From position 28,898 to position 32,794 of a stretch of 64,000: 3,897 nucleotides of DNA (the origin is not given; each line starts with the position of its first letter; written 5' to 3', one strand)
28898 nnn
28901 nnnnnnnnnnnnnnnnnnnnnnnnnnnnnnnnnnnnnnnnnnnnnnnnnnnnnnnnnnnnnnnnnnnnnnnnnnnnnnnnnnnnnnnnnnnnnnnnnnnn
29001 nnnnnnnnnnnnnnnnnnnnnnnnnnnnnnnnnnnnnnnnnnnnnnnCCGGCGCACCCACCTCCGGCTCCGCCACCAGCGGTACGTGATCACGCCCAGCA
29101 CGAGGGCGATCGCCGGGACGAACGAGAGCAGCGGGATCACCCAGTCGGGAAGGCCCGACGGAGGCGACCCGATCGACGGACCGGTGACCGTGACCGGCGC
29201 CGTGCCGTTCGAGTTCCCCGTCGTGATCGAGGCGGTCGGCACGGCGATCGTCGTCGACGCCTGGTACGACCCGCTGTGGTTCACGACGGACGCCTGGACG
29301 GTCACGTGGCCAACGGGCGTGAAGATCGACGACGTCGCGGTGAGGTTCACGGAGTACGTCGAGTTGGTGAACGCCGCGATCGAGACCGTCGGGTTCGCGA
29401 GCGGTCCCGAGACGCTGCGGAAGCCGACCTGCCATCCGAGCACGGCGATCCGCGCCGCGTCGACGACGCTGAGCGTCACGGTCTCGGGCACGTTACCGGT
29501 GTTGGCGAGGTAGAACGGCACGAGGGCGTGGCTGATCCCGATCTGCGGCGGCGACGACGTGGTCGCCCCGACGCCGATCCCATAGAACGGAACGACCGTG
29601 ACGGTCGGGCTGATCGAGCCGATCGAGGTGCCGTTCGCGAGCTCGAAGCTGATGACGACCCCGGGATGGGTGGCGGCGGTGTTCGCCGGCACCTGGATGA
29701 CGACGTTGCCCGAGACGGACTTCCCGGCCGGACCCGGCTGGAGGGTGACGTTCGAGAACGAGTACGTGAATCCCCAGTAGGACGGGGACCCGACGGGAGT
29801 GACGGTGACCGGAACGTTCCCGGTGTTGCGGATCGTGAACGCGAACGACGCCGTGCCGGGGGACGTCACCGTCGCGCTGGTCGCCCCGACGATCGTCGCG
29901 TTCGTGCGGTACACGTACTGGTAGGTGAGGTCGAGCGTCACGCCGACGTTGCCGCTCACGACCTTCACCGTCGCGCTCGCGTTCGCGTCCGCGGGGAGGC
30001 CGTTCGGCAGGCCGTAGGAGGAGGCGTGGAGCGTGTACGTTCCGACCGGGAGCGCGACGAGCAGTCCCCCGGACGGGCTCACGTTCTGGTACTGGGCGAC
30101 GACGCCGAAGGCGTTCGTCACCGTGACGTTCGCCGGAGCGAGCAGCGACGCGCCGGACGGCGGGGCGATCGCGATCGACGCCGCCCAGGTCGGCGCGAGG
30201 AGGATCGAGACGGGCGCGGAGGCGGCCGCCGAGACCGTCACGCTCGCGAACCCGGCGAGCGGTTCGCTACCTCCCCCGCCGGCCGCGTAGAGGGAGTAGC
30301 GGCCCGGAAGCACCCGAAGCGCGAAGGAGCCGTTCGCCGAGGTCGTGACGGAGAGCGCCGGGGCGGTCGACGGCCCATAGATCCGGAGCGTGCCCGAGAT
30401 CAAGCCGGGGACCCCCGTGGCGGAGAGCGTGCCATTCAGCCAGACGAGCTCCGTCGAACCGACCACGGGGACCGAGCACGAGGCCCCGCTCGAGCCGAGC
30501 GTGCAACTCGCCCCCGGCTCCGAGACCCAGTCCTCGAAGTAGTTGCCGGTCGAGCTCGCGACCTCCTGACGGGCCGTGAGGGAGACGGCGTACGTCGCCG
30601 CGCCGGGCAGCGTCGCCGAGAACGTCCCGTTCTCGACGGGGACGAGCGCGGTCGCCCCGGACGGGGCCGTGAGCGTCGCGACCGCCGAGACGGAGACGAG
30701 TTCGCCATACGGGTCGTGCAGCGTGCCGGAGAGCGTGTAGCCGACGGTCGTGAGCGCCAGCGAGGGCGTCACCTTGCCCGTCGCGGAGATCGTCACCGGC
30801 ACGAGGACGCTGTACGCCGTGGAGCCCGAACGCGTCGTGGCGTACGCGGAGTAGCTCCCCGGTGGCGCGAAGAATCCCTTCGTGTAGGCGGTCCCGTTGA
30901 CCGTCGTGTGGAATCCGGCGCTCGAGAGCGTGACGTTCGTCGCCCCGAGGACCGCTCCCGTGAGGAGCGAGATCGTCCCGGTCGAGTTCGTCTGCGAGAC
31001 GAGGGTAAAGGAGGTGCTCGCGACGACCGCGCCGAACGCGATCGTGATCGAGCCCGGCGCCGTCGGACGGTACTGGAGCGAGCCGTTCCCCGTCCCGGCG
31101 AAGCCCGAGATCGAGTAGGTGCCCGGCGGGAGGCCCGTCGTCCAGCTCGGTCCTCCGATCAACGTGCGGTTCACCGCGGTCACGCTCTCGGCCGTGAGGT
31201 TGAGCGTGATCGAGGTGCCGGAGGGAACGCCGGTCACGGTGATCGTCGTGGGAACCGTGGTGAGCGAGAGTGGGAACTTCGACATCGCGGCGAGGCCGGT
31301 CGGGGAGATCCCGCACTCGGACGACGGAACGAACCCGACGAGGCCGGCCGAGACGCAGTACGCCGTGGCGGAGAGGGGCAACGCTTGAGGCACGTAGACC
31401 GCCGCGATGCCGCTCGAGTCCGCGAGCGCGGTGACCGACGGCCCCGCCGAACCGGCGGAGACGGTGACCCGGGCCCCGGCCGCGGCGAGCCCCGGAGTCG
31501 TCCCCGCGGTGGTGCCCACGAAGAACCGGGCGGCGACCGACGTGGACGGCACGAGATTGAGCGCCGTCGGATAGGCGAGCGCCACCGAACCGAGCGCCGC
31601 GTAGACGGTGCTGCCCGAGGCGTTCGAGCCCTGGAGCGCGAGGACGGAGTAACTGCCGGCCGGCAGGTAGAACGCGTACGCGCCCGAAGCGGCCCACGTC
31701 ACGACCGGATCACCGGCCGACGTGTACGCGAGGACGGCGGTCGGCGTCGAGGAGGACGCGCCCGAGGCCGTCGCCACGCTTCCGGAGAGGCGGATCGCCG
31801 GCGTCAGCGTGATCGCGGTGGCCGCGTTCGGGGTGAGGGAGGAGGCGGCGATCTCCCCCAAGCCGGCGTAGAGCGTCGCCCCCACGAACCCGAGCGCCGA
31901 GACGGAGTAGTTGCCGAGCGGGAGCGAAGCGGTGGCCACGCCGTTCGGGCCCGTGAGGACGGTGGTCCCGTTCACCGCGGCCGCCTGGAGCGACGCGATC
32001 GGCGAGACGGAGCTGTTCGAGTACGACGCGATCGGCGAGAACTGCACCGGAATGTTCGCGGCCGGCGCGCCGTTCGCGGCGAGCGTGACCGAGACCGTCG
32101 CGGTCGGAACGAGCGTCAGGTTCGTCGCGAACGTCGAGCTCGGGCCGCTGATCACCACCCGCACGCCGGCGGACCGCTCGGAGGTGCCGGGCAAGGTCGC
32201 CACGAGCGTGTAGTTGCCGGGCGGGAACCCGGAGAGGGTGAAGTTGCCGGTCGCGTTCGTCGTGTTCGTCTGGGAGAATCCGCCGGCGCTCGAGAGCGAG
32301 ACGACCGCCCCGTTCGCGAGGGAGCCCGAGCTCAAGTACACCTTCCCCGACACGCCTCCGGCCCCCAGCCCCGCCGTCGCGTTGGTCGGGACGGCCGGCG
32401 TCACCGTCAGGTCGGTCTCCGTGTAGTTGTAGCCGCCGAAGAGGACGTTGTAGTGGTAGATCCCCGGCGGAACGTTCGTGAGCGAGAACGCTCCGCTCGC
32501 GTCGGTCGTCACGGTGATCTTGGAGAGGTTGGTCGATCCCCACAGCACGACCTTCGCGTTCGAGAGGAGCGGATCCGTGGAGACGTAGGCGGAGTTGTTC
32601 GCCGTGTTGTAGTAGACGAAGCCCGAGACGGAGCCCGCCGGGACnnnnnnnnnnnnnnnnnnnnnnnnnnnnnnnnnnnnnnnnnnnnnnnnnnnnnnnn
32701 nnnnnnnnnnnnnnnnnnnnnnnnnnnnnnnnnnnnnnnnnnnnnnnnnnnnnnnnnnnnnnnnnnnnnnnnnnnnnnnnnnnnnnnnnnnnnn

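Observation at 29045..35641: Giant 2198-aa AglB: STT3 core fused to about 1300 aa of tandem beta-sandwich repeats with a second membrane anchor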

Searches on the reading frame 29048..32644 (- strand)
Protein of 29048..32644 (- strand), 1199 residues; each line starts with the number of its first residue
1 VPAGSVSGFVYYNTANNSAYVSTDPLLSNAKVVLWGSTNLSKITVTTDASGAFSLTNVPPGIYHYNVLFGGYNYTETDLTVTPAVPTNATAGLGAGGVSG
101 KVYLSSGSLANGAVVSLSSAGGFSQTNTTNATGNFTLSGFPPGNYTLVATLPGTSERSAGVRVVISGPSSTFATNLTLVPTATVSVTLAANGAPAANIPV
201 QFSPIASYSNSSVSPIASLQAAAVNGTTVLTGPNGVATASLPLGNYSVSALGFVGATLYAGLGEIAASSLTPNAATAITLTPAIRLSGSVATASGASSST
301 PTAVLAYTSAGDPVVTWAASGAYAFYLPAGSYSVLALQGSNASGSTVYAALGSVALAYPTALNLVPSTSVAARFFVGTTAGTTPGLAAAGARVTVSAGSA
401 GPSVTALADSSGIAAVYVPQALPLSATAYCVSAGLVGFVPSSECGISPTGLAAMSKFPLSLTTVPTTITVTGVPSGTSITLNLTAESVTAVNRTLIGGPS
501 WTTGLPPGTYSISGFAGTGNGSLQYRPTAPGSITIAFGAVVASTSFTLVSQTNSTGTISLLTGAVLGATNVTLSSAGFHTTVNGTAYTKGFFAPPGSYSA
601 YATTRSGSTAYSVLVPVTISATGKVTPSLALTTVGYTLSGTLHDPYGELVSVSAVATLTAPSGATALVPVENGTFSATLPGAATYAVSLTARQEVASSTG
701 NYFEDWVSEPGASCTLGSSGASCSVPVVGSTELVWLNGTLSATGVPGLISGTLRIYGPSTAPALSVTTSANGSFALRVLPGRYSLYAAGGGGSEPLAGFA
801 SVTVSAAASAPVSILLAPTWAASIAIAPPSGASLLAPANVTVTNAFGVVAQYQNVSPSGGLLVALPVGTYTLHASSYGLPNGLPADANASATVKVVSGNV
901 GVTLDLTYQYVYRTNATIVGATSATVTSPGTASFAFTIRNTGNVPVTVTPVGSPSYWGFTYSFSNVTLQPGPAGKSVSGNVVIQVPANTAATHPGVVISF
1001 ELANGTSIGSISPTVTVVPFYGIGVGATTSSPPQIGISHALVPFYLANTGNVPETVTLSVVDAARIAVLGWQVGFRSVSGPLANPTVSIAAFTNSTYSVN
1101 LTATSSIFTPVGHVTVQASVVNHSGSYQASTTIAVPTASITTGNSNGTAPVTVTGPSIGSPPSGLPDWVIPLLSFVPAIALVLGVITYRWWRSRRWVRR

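Call 54: predict_structure(alignment_id=A1)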
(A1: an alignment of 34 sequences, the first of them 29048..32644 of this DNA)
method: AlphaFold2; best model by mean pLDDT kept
length: 1199 residues; sequences in the alignment: 34
mean_pLDDT: 82.0   pTM: 0.45
mean pLDDT of the five models: 82.0, 79.8, 79.2, 78.5, 77.0
residues with pLDDT >= 90: 319; 70-90: 739; 50-70: 86; < 50: 55
segments of 3 or more residues with pLDDT < 50: 1140-1175, 1190-1199
pLDDT, mean of each block of 10 residues (from residue 1): 80 70 78 74 81 84 83 75 79 83 85 82 77 85 82 74 78 86 82 78 84 84 78 73 84 85 78 71 93 63 90 87 91 91 82 91 91 84 67 87 86 89 81 86 91 90 88 81 85 87 88 78 76 77 84 90 85 85 90 90 88 92 89 91 87 91 90 91 92 73 87 88 91 86 82 82 80 85 88 84 69 85 88 82 84 83 87 90 86 83 88 88 88 93 89 88 90 85 87 86 84 89 81 81 88 87 88 85 82 83 82 90 74 76 39 35 41 47 52 35
secondary structure, 60 per line:
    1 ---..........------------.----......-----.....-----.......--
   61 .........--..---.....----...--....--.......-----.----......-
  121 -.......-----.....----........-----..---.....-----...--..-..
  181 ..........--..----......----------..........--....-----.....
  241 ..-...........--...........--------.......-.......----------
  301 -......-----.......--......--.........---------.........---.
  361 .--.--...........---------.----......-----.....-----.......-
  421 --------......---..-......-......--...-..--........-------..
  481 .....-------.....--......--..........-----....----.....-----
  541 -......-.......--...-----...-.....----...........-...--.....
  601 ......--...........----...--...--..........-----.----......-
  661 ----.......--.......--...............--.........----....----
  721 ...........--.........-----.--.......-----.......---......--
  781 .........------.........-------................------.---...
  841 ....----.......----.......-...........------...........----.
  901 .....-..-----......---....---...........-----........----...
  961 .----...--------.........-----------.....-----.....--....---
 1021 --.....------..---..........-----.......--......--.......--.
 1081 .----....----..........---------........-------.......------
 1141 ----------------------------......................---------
elements in order (helices of 4 or more, strands of 3 or more residues): E4-13 E31-36 E42-46 E52-58 E61-69 E77-81 E86-88 E91-94 E97-103 E114-119 E122-128 E134-138 E143-150 E161-165 E171-173 E179-190 E199-204 H215-224 E227-230 E236-242 E244-254 E257-267 E276-282 E284-290 E302-307 E313-319 E322-327 E330-338 E348-356 E367-377 E392-397 E403-407 E413-419 E429-434 E441-446 H448-453 E456-458 E464-471 E479-485 E493-497 E500-505 E508-517 E523-526 E531-535 E542-547 E549-555 E558-560 E570-574 E579-583 H584-589 E591-593 E596-606 E609-619 E624-626 E629-631 E634-643 E654-659 E665-671 E674-680 E683-697 E700-708 E713-716 E721-731 E734-742 E751-757 E763-769 E773-778 E781-789 E796-804 E812-827 E838-844 E849-855 E860-866 E868-878 E885-895 E900-905 E914-919 E923-926 E930-940 E946-953 E958-961 E966-968 E977-985 E997-1001 E1007-1011 E1014-1017 E1023-1027 E1039-1048 E1054-1060 H1063-1068 E1071-1077 E1086-1089 E1094-1103 E1113-1120 E1128-1134 H1169-1190

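Call 58: fold_search(model_id=the predicted structure, library=pdb)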
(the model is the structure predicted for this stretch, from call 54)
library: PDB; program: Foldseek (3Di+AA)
matches with E <= 10: 1537; with E <= 0.001: 132
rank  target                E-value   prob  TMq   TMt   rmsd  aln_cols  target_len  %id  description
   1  9ijj_4I               5.0e-12  1.00  0.09  0.04  128.4      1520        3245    8  In situ structure of the central apparatus in mouse sperm axoneme. (released 2025-06-04)
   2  7som_D                6.1e-11  1.00  0.08  0.07  39.8       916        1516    9  Ciliary C2 central pair apparatus isolated from Chlamydomonas reinhardtii (released 2022-04-13)
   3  9ijj_h                1.0e-10  0.99  0.07  0.06  53.4      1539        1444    9  In situ structure of the central apparatus in mouse sperm axoneme. (released 2025-06-04)
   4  9ijj_4A               2.1e-10  1.00  0.11  0.06  58.0      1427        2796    8  In situ structure of the central apparatus in mouse sperm axoneme. (released 2025-06-04)
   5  5xya                  2.9e-10  1.00  0.07  0.06  29.8      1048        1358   11  Crystal structure of a serine protease from Streptococcus species (released 2018-08-08)
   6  8s3o_A                3.6e-10  1.00  0.10  0.09  31.8      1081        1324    9  Structure of native human CD109 (released 2025-03-05)
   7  5xyr                  8.5e-10  0.99  0.06  0.06  30.9      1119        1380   10  Crystal structure of a serine protease from Streptococcus species (released 2018-08-08)
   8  7q60                  1.4e-09  1.00  0.10  0.10  33.3      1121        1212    7  Structure of TEV cleaved A2ML1 (A2ML1-TE) (released 2022-04-20)
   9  7edd                  1.6e-09  1.00  0.07  0.06  30.6      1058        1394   10  Crystal structure of a serine protease from Streptococcus pyogenes (released 2021-05-12)
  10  6vjb                  1.7e-09  0.99  0.07  0.06  30.4      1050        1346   10  Crystal structure of a catalytically inactive CXC Chemokine-degrading protease SpyCEP from Streptococcus pyogenes (released 2020-04-15)
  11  8b0g_A                2.2e-09  1.00  0.09  0.09  35.9      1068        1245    8  2C9, C5b9-CD59 structure (released 2023-02-22)
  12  5i5k_A                2.4e-09  1.00  0.09  0.07  35.0      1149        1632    7  Structure of complement C5 in complex with eculizumab (released 2016-03-16)
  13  7q61_A                2.5e-09  1.00  0.08  0.08  35.3      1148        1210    8  Structure of TEV conjugated A2ML1 (A2ML1-TC) (released 2022-04-20)
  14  6tav_B                3.0e-09  1.00  0.09  0.08  36.6      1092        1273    9  Crystal structure of endopeptidase-induced alpha2-macroglobulin (released 2021-05-12)
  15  6tav_D                5.8e-09  0.99  0.09  0.08  36.2      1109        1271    9  Crystal structure of endopeptidase-induced alpha2-macroglobulin (released 2021-05-12)
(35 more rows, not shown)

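Call 82: search_solved_structures(query=A1, max_evalue=0.01, show_alignments=0)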
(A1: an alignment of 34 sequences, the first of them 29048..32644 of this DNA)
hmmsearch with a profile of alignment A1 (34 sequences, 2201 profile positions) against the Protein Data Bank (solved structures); distinct sequences matched with E-value up to 0.01: 8.
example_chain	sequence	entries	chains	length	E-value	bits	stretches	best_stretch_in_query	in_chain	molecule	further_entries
9c7v_B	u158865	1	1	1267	5.4e-16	59.8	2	1096-1200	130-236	BOS complex subunit NOMO2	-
3vu0_A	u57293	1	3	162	6.1e-07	29.8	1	570-621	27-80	Putative uncharacterized protein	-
3vgp_A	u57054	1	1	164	1.9e-05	24.8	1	571-621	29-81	Transmembrane oligosaccharyl transferase, putative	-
10ps_A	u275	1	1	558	0.00074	19.6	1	916-1099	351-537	Serine-aspartate repeat-containing protein D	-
9c7u_B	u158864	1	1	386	0.0031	17.5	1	1018-1149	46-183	BOS complex subunit NOMO2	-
3irp_X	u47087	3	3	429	0.0049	16.9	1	1005-1080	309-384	Uro-adherence factor A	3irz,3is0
3is1_X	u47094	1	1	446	0.005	16.8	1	1005-1080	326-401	Uro-adherence factor A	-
8bdw_A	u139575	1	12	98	0.0089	16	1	1103-1170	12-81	Cell surface adherence protein,collagen-binding domain, LPXTG-motif cell wall anchor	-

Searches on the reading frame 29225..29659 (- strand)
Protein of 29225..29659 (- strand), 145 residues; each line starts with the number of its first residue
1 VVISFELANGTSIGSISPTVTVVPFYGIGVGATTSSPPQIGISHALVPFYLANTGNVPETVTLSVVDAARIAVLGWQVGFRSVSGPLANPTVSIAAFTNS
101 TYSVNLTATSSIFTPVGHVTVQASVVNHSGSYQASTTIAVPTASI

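Call 66: search_protein_families(library=pfam, proteins=[window:29225-29659:-], max_evalue=0.1)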
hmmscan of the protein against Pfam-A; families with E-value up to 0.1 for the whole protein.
window:29225-29659:- (145 aa): 1 family
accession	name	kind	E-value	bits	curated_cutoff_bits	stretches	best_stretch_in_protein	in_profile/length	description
PF00801.26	PKD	-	0.0014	19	23.5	0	57-138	13-78/80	PKD domain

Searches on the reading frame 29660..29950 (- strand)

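Call 66: search_protein_families(library=pfam, proteins=[window:29660-29950:-], max_evalue=0.1)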
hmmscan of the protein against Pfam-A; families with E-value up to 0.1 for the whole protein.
window:29660-29950:- (97 aa): 2 families
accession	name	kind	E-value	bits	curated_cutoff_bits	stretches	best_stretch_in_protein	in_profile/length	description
PF10633.15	NPCBM_assoc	-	0.031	14.9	24.4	1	40-93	13-66/78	NPCBM-associated, NEW3 domain of alpha-galactosidase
PF07610.17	DUF1573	-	0.075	13.5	26.1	0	27-54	12-39/98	Protein of unknown function (DUF1573)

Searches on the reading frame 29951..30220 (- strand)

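Call 65: search_protein_families(library=pfam, proteins=[window:29951-30220:-], max_evalue=0.1)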
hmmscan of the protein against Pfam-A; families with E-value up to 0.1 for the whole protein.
window:29951-30220:- (90 aa): 2 families
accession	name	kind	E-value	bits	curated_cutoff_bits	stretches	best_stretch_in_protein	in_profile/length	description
PF13620.12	CarboxypepD_reg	-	0.012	16.4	32.3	1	27-71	14-59/82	Carboxypeptidase regulatory-like domain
PF14900.11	DUF4493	-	0.096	12.9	27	1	30-73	31-74/226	Domain of unknown function (DUF4493)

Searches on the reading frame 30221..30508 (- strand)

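Call 65: search_protein_families(library=pfam, proteins=[window:30221-30508:-], max_evalue=0.1)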
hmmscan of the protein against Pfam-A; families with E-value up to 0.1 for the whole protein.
window:30221-30508:- (96 aa): 1 family
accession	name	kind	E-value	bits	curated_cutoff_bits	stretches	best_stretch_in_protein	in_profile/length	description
PF13620.12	CarboxypepD_reg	-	0.00021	22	32.3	1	44-80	22-59/82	Carboxypeptidase regulatory-like domain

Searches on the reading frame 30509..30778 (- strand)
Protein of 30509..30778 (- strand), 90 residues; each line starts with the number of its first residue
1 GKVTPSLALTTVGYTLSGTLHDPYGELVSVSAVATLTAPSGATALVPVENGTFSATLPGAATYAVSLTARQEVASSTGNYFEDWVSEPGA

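Call 65: search_protein_families(library=pfam, proteins=[window:30509-30778:-], max_evalue=0.1)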
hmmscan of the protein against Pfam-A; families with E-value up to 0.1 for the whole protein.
window:30509-30778:- (90 aa): 1 family
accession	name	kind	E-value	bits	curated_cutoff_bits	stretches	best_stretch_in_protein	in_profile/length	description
PF09136.16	Glucodextran_B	-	0.066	13.6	27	1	10-58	15-53/83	Glucodextranase, domain B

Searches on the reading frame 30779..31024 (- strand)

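Call 65: search_protein_families(library=pfam, proteins=[window:30779-31024:-], max_evalue=0.1)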
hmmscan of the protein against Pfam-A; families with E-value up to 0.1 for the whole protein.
window:30779-31024:- (82 aa): 1 family
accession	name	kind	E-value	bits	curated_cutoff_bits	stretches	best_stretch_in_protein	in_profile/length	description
PF20622.4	Big_15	-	0.0051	17.1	27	1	38-74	27-62/82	Bacterial Ig domain (Big_16)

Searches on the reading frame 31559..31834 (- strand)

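Call 65: search_protein_families(library=pfam, proteins=[window:31559-31834:-], max_evalue=0.1)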
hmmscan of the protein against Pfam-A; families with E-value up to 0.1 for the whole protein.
window:31559-31834:- (92 aa): 1 family
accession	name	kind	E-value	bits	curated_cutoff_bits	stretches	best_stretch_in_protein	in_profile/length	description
PF14200.12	RicinB_lectin_2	-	0.0036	18.4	25.6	1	16-77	21-86/89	Ricin-type beta-trefoil lectin domain-like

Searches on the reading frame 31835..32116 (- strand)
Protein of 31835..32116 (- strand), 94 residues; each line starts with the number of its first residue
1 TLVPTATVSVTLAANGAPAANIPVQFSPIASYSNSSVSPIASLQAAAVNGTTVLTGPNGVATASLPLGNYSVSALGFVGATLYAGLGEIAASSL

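Call 65: search_protein_families(library=pfam, proteins=[window:31835-32116:-], max_evalue=0.1)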
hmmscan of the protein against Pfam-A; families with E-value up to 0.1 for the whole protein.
window:31835-32116:- (94 aa): 1 family
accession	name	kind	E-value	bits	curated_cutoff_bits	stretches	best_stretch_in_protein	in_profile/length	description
PF02369.22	Big_1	-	0.0071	16.9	34.9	1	5-65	18-66/93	Bacterial Ig-like domain (group 1)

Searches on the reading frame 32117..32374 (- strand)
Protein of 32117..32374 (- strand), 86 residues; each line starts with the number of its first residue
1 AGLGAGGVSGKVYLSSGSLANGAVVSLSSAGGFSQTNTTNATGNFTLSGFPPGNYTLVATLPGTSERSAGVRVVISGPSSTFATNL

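Call 65: search_protein_families(library=pfam, proteins=[window:32117-32374:-], max_evalue=0.1)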
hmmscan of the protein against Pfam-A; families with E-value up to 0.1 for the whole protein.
window:32117-32374:- (86 aa): 9 families
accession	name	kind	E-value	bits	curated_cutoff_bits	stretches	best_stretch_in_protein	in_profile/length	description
PF13620.12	CarboxypepD_reg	-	4.9e-13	49.7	32.3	1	8-78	2-74/82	Carboxypeptidase regulatory-like domain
PF13715.12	CarbopepD_reg_2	-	9.4e-07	29.2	32.2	1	8-71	1-62/88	CarboxypepD_reg-like domain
PF17210.9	SdrD_B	-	0.00035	21.2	29.7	1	21-64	25-69/112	SdrD B-like domain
PF02369.22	Big_1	-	0.0012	19.3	34.9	1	15-73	28-92/93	Bacterial Ig-like domain (group 1)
PF17802.7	SpaA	-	0.0035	17.9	23.1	1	21-58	17-57/91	Prealbumin-like fold domain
PF14686.12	fn3_3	-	0.0042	17.3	24.4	1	17-68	14-60/75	Polysaccharide lyase family 4, domain II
PF22904.2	NOMO1-like_2nd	-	0.0052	17.3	27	1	8-76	6-79/90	BOS complex subunit NOMO1-like, second beta sandwich domain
PF23193.1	NOMO_3rd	-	0.027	14.9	27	1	34-76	59-98/120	NOMO third transthyretin-like domain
PF09430.16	EMC7_beta-sandw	-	0.071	13.7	26.6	1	20-73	7-59/122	ER membrane protein complex subunit 7, beta-sandwich domain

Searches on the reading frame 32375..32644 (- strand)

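Call 65: search_protein_families(library=pfam, proteins=[window:32375-32644:-], max_evalue=0.1)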
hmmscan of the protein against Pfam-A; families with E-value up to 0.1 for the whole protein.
window:32375-32644:- (90 aa): 6 families
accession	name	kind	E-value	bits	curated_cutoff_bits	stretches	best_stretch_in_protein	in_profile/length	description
PF13620.12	CarboxypepD_reg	-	2.4e-09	37.8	32.3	1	26-89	13-77/82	Carboxypeptidase regulatory-like domain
PF09430.16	EMC7_beta-sandw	-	5.1e-06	27.1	26.6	1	26-89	6-67/122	ER membrane protein complex subunit 7, beta-sandwich domain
PF13715.12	CarbopepD_reg_2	-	1.6e-05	25.3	32.2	1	26-83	13-66/88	CarboxypepD_reg-like domain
PF17210.9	SdrD_B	-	1.8e-05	25.3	29.7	1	6-80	3-78/112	SdrD B-like domain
PF14686.12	fn3_3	-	0.0024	18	24.4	1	44-83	28-69/75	Polysaccharide lyase family 4, domain II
PF17802.7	SpaA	-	0.0054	17.3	23.1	1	26-64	15-55/91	Prealbumin-like fold domain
